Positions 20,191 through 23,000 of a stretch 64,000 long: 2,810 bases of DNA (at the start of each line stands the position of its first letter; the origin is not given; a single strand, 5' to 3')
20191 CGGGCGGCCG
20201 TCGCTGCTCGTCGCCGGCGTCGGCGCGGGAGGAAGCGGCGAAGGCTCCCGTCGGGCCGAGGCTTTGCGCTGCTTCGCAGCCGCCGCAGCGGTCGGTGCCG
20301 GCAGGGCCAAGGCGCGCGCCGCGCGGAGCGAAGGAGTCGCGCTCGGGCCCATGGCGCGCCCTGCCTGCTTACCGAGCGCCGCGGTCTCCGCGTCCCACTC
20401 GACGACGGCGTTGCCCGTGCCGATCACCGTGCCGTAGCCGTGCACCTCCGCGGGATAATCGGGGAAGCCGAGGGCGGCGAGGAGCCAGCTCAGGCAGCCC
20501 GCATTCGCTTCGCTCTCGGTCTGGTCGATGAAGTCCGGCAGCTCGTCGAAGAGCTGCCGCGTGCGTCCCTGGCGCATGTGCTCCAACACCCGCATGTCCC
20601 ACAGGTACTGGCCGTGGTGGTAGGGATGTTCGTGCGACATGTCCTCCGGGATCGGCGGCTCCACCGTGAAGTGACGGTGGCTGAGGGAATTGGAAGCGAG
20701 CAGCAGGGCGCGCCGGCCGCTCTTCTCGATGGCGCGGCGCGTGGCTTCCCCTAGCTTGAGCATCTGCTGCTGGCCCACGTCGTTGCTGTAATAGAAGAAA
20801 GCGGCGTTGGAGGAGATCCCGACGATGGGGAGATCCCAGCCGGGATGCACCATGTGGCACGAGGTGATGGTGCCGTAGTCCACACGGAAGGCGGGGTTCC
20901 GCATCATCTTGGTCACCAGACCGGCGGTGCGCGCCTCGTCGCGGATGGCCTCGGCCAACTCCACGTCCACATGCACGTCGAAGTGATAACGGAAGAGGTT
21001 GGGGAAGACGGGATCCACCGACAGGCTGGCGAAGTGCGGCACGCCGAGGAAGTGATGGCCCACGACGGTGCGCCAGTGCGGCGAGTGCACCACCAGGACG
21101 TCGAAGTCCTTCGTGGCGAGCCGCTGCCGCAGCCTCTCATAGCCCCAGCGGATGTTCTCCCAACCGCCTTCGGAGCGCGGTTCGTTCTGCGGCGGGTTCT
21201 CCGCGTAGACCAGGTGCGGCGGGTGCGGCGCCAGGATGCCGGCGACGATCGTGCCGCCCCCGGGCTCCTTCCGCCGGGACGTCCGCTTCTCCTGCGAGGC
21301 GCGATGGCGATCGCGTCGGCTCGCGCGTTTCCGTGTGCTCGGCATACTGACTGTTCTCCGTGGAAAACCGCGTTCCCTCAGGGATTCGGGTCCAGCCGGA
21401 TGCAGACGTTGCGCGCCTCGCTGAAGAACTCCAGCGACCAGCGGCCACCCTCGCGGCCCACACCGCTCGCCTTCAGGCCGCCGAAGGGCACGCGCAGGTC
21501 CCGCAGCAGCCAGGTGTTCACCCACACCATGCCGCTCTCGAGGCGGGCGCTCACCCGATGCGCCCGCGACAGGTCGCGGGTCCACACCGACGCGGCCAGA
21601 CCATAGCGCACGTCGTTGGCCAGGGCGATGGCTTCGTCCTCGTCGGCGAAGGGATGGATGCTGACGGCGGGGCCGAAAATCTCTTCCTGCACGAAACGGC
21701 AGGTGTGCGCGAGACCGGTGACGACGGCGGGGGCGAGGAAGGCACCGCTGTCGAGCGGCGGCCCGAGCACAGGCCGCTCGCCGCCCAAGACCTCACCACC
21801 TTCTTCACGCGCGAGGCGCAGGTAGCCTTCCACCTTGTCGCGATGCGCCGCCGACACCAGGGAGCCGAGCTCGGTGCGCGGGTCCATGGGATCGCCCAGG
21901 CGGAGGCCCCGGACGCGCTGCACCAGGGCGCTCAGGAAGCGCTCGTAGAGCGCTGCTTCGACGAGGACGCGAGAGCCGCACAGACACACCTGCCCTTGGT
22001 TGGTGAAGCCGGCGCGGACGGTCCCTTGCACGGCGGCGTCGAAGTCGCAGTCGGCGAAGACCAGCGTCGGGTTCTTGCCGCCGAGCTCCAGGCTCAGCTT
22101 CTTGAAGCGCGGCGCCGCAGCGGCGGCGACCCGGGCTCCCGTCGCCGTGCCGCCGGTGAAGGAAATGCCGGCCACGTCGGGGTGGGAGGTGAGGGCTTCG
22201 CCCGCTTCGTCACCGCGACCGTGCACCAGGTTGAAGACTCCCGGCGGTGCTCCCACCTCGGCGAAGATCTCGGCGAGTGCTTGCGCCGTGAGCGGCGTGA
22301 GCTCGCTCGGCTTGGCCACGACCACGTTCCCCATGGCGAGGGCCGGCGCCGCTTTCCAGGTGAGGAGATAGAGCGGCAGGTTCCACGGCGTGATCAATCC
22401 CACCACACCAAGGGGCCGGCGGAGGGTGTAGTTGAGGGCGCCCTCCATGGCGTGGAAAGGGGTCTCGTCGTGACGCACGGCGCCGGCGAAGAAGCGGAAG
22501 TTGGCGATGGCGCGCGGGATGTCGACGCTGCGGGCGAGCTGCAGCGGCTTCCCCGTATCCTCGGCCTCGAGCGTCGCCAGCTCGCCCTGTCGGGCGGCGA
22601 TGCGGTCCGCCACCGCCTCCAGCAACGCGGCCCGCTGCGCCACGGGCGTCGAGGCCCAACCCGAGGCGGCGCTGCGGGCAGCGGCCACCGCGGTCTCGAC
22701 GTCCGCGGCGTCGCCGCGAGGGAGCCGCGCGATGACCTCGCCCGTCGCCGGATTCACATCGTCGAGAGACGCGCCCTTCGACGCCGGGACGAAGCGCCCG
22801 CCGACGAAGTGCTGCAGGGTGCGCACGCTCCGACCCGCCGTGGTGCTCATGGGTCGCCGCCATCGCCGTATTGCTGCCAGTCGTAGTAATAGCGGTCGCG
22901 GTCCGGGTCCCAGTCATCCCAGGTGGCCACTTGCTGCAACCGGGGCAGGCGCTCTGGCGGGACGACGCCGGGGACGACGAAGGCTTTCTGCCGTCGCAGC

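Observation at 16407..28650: Aminophenol / kynurenine-type catabolic cluster lacking kynureninase and a cupin 3-HAA dioxygenase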

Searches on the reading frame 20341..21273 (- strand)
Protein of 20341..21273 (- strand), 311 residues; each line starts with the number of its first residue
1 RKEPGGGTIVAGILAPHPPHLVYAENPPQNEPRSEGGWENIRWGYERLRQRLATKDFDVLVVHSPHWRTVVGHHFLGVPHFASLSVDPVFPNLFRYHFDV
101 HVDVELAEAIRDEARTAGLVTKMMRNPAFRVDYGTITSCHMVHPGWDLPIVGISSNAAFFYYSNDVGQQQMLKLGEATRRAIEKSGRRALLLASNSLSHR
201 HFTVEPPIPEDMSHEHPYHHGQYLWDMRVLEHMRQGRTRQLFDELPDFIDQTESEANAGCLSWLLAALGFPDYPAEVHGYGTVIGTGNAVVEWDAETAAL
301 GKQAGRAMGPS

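Call 31: search_solved_structures(query=window:20341-21273:-, max_evalue=1e-20, show_alignments=2)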
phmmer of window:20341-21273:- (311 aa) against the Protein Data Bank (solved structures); distinct sequences matched with E-value up to 1e-20: 3.
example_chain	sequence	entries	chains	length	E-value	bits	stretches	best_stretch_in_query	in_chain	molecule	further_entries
3vsg_B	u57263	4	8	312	3.9e-127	427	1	7-301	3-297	2-amino-5-chlorophenol 1,6-dioxygenase beta subunit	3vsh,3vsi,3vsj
8ihg_A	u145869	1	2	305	3.8e-123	413.9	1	6-307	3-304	2-aminophenol 1,6-dioxygenase beta subunit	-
7txy_B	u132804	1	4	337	1.9e-112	378.7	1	8-302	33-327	2-aminophenol 1,6-dioxygenase subunit beta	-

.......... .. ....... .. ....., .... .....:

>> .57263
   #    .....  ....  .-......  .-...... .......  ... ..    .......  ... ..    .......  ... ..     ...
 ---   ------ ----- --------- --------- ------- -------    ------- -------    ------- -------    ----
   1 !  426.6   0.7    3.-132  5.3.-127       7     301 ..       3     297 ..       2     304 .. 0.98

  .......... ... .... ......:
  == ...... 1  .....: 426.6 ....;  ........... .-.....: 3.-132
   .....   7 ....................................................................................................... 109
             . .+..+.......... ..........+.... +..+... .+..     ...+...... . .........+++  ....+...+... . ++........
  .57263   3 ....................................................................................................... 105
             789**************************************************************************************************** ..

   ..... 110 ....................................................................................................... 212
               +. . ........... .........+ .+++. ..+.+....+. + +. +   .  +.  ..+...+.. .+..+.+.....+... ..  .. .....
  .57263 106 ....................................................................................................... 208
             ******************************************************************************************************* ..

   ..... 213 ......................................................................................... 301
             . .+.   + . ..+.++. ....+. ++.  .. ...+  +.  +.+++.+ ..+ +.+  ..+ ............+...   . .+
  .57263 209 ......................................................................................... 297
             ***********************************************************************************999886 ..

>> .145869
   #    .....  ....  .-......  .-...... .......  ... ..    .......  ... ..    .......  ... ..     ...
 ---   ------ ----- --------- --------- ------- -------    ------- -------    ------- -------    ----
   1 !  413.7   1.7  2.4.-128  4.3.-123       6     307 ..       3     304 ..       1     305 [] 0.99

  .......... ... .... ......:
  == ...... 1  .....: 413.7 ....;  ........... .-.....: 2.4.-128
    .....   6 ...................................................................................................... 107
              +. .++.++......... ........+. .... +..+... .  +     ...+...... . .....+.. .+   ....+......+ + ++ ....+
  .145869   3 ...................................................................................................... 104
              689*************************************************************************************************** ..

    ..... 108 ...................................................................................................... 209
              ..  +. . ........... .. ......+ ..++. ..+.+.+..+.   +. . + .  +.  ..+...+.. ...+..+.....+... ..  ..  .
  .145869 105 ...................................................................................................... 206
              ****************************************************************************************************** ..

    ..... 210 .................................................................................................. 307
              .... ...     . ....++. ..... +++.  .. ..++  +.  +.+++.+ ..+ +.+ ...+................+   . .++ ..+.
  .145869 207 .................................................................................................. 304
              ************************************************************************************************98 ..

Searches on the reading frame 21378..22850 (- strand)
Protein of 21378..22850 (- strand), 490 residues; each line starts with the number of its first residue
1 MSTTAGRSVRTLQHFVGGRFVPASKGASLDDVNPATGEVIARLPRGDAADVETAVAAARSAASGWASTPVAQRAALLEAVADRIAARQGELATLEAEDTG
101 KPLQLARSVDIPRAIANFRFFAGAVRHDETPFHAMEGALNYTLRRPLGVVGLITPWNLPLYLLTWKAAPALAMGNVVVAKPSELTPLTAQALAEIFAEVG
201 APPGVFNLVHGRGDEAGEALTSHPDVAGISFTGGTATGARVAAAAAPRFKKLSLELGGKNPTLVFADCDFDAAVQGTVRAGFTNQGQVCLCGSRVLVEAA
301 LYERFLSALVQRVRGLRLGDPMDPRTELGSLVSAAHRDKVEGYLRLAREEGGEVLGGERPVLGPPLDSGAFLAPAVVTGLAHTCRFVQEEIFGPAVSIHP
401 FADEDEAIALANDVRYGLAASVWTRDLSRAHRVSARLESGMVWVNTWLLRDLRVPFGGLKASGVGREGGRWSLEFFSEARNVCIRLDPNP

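Call 7: search_protein_families(library=pfam, proteins=[window:21378-22850:-], max_evalue=0.01)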
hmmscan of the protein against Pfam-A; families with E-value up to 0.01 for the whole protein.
window:21378-22850:- (490 aa): 1 family
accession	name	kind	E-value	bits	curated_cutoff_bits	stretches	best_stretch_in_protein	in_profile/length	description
PF00171.27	Aldedh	-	4.5e-171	569.9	23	1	23-482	4-461/461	Aldehyde dehydrogenase family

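Call 9: search_protein_families(library=ncbifam, proteins=[window:21378-22850:-], max_evalue=0.001)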
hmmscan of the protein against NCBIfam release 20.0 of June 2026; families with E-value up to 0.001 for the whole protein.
window:21378-22850:- (490 aa): 44 families (the best 25 are shown)
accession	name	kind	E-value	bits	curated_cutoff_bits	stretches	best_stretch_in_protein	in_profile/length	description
TIGR03216.1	OH_muco_semi_DH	equivalog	3.2e-185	616.4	693.25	1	12-486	1-481/481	2-hydroxymuconic semialdehyde dehydrogenase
TIGR02299.1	HpaE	equivalog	1.9e-166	554.5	638.35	1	13-487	2-479/488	5-carboxymethyl-2-hydroxymuconate semialdehyde dehydrogenase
TIGR01804.1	BADH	equivalog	1e-153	512.2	668.6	1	15-478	1-465/467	betaine-aldehyde dehydrogenase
NF009725.0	PRK13252.1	equivalog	2.7e-150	501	593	1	10-487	5-482/488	betaine-aldehyde dehydrogenase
NF010000.0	PRK13473.1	subfamily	2e-145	485.1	615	1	13-485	4-473/475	aminobutyraldehyde dehydrogenase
NF045736.1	PaDhStyDRhodo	equivalog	5.4e-134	447.3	800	1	13-484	4-477/479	phenylacetaldehyde dehydrogenase StyD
NF050026.1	AcaldDHExaC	equivalog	4.6e-130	434.6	900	1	12-487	16-496/503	acetaldehyde dehydrogenase ExaC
NF045735.1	PaDhStyDPseudo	equivalog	1.1e-129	433.2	850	1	14-484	5-481/483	phenylacetaldehyde dehydrogenase StyD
NF007352.0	PRK09847.1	equivalog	2.8e-119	398.9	850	1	14-487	22-494/495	aldehyde dehydrogenase PuuC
NF006916.0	PRK09407.1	equivalog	5.3e-116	388.3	521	1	24-483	31-491/526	succinic semialdehyde dehydrogenase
TIGR03374.1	ABALDH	equivalog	9.8e-115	384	909.3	1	18-485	8-472/472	aminobutyraldehyde dehydrogenase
NF042993.1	AlphKGSA_gudD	equivalog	1.5e-111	373.5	770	1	11-484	3-480/481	alpha-ketoglutaric semialdehyde dehydrogenase GucD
TIGR01780.1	SSADH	subfamily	7.3e-109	364.6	646.35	1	32-477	2-445/448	succinate-semialdehyde dehydrogenase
NF052305.1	DioxValDhHalo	equivalog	2e-107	360.1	750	1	11-482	4-479/483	2,5-dioxovalerate dehydrogenase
NF040648.1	lactal_redase_Meth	equivalog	7.7e-106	354.9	650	1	28-484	12-462/463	lactaldehyde dehydrogenase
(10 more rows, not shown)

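Call 62: search_solved_structures(query=window:21378-22850:-, max_evalue=1e-100)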
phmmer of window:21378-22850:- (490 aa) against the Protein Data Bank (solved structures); distinct sequences matched with E-value up to 1e-100: 70 (the best 60 are shown).
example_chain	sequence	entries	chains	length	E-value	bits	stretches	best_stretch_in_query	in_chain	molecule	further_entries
4u3w_A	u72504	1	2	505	2.1e-162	544.3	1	6-486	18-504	2-aminomuconate 6-semialdehyde dehydrogenase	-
4i1w_A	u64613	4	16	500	1.7e-154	518.2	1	3-486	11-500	2-aminomuconate 6-semialdehyde dehydrogenase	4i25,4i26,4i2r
4npi_A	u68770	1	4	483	6.8e-154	516.2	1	12-486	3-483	2-aminomuconate 6-semialdehyde dehydrogenase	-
5kj5_A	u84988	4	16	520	9.7e-154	515.7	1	3-486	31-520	2-aminomuconate 6-semialdehyde dehydrogenase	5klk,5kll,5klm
5kln_A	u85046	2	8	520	2.7e-153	514.2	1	3-486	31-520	2-aminomuconate 6-semialdehyde dehydrogenase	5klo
4oe2_A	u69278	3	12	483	4.8e-153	513.4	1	12-486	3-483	2-aminomuconate 6-semialdehyde dehydrogenase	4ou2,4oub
7bzv_A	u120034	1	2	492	1.2e-152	512.1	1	9-488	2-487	2-aminomuconic 6-semialdehyde dehydrogenase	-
4o6r_A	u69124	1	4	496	3.4e-131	441.4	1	12-489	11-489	Aldehyde Dehydrogenase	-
2wme_A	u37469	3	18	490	9.6e-128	430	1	14-486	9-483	BETAINE ALDEHYDE DEHYDROGENASE | NAD/NADP-dependent betaine aldehyde dehydrogenase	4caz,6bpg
4go4_A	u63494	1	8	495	9.6e-128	430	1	13-488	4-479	Putative gamma-hydroxymuconic semialdehyde dehydrogenase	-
2wox_A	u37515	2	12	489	9.7e-128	430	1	14-486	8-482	BETAINE ALDEHYDE DEHYDROGENASE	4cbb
4go3_A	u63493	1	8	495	9.7e-128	430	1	13-488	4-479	Putative gamma-hydroxymuconic semialdehyde dehydrogenase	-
6bjp_A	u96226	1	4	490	2e-127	428.9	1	14-486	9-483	NAD/NADP-dependent betaine aldehyde dehydrogenase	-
2xdr_A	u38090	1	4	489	7.9e-127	427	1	14-486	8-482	BETAINE ALDEHYDE DEHYDROGENASE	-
3zqa_A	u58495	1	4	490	2.4e-126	425.4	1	14-486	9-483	BETAINE ALDEHYDE DEHYDROGENASE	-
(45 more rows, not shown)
